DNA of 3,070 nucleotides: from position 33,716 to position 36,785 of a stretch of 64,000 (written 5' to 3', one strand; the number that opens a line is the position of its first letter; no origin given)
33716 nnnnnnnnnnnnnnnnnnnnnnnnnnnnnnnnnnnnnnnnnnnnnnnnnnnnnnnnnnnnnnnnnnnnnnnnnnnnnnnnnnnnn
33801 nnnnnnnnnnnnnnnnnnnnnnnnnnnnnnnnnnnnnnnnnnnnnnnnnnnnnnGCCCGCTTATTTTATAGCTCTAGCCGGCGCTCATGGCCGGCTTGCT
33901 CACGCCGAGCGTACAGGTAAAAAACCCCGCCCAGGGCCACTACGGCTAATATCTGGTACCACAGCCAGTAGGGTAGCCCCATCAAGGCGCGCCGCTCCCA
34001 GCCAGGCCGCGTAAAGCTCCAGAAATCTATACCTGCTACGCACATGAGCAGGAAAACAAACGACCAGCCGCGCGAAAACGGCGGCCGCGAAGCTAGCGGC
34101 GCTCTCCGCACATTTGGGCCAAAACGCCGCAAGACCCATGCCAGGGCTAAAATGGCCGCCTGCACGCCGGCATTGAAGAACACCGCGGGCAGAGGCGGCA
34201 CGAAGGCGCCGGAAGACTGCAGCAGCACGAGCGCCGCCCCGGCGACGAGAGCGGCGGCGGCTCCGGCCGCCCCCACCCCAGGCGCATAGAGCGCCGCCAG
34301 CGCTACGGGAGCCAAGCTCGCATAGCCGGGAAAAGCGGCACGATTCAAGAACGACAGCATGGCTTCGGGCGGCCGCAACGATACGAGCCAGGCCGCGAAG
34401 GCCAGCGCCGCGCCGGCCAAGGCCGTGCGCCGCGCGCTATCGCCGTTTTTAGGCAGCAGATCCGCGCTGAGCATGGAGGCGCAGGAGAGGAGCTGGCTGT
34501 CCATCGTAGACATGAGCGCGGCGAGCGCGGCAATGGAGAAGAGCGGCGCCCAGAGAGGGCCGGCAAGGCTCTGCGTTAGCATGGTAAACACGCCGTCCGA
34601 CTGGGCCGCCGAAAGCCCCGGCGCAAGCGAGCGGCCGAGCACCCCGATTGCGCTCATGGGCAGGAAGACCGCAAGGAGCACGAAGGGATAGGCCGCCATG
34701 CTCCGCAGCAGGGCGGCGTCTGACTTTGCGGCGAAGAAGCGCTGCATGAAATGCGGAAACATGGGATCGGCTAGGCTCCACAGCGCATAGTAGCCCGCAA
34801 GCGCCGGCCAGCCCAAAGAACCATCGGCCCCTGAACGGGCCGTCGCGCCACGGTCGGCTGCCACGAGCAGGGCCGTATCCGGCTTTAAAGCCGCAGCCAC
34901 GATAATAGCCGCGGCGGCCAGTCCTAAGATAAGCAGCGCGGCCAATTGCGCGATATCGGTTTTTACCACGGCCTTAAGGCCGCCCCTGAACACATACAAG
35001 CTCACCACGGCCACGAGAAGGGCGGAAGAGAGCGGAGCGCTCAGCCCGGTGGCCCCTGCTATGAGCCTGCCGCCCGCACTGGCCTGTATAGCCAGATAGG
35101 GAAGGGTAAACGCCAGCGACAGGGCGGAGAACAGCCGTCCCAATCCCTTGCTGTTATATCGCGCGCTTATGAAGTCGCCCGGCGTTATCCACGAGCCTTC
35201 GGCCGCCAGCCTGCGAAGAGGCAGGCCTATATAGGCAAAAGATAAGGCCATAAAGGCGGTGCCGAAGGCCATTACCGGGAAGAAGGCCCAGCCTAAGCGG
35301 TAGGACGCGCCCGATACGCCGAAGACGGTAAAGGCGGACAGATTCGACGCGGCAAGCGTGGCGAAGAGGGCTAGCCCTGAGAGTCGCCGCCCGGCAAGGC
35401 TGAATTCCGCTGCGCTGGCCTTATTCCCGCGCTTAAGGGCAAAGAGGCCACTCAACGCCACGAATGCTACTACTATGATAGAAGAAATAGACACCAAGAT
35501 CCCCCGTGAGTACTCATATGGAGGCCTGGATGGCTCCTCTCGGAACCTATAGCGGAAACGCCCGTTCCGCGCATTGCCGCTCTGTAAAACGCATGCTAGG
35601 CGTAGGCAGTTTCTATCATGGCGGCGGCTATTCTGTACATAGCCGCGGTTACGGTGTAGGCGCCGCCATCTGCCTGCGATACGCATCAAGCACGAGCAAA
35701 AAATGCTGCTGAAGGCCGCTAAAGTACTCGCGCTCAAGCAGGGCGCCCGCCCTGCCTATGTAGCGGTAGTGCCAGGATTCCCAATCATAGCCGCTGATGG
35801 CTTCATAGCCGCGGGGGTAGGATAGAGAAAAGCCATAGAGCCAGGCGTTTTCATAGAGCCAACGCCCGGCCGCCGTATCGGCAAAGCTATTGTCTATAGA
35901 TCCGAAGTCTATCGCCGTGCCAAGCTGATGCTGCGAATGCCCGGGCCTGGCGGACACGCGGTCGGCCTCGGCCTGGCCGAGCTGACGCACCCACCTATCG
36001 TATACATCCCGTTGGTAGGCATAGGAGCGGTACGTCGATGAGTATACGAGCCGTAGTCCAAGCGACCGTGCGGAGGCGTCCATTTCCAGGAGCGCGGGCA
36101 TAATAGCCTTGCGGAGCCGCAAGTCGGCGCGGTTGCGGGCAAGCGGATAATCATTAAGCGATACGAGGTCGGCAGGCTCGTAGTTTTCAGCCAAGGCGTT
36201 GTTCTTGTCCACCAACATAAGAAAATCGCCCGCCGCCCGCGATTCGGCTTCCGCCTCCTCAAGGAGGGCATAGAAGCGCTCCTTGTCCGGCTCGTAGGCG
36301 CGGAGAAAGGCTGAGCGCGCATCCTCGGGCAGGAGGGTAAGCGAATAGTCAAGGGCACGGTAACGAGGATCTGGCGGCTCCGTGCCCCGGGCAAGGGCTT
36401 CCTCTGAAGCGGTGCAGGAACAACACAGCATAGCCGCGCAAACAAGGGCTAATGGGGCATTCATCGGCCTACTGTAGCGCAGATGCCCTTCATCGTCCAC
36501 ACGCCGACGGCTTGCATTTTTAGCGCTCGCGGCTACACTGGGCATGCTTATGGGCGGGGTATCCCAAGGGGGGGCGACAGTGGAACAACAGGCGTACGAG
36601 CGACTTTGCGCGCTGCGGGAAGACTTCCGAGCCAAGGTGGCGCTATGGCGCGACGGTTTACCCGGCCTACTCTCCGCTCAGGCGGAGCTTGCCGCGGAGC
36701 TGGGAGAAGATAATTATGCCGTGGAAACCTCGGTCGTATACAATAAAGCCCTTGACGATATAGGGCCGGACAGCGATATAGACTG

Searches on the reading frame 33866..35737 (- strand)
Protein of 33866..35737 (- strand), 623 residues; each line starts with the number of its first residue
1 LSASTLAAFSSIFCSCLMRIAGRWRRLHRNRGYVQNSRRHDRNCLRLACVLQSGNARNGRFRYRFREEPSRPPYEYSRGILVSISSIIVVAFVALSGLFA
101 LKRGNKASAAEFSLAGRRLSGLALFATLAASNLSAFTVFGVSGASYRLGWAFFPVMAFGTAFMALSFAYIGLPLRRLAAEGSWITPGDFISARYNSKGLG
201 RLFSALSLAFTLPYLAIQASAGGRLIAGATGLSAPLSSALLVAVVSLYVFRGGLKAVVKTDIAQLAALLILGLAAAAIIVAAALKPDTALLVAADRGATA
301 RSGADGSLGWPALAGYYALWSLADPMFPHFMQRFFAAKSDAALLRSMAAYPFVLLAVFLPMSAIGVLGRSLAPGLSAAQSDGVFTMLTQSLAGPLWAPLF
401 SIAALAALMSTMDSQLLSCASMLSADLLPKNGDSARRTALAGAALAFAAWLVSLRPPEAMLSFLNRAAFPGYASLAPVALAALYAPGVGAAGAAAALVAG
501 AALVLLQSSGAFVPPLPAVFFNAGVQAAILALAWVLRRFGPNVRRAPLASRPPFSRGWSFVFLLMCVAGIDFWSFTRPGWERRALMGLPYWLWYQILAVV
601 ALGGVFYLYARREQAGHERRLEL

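Call 37: search_protein_families(library=pfam, proteins=[window:33866-35737:-], max_evalue=0.00001)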
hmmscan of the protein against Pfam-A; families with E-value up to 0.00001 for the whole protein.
window:33866-35737:- (623 aa): 1 family
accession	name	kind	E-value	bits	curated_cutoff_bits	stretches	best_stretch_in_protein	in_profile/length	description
PF00474.23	SSF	-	6.7e-33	114.6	22.8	1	112-500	1-406/406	Sodium:solute symporter family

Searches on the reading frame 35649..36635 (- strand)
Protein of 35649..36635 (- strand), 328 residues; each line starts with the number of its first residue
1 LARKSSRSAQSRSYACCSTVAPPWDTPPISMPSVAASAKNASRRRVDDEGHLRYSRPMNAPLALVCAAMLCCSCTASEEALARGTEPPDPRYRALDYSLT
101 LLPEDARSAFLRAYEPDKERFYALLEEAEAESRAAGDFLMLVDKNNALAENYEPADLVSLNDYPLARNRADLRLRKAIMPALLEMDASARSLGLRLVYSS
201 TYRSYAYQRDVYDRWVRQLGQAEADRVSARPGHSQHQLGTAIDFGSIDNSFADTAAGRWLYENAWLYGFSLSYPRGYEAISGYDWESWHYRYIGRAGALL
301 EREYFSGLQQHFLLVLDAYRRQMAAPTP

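Call 37: search_protein_families(library=pfam, proteins=[window:35649-36635:-], max_evalue=0.00001)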
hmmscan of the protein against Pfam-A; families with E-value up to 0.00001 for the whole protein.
window:35649-36635:- (328 aa): 1 family
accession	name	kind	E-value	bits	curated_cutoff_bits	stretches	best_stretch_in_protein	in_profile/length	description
PF02557.22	VanY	-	3.3e-36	124.4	25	1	173-294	3-131/132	D-alanyl-D-alanine carboxypeptidase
